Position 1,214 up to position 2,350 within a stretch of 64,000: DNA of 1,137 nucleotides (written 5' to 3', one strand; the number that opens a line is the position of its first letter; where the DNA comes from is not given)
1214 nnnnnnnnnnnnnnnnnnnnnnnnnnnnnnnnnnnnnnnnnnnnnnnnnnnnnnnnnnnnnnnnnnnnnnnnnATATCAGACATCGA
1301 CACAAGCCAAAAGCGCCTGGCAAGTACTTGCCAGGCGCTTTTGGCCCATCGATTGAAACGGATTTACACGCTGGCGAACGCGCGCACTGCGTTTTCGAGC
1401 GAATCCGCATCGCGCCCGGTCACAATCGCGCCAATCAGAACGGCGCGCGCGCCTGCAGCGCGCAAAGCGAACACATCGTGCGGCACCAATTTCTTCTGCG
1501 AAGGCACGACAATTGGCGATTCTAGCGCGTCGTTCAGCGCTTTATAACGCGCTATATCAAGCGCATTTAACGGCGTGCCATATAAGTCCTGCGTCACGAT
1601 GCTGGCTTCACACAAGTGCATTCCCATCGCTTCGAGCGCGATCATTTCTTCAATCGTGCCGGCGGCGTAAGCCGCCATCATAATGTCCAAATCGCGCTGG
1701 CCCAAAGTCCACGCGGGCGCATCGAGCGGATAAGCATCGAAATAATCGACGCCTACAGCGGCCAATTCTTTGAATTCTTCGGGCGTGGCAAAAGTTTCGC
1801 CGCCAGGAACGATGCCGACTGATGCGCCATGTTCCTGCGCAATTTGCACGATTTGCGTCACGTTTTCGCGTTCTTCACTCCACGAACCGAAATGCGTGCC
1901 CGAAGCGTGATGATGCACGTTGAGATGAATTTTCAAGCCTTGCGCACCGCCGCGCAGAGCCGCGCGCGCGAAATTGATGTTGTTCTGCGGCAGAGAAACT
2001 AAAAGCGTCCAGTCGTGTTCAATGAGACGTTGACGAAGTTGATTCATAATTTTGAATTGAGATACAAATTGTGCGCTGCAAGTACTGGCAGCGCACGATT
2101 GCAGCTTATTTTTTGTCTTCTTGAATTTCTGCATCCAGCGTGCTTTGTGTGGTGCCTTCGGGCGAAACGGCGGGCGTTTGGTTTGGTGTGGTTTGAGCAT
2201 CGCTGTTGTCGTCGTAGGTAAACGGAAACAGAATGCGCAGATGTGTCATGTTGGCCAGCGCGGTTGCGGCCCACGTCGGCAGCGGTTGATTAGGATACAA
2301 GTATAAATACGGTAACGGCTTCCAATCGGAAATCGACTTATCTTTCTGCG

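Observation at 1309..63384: Pervasive 12-16 bp perfect palindrome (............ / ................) at roughly one copy per 1.3-1.4 kb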

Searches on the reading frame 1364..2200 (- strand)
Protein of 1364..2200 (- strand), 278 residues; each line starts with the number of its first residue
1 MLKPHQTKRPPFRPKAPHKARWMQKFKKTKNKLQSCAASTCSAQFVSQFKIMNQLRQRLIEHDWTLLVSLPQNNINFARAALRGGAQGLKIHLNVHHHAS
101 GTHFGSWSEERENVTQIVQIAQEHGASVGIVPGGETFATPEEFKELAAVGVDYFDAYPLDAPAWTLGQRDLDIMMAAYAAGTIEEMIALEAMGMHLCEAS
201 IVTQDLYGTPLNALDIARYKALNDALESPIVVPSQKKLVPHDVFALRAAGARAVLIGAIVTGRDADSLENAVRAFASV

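Call 23: search_protein_families(library=pfam, proteins=[window:1364-2200:-], max_evalue=0.00001)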
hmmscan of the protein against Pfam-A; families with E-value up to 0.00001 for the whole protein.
window:1364-2200:- (278 aa): 0 families
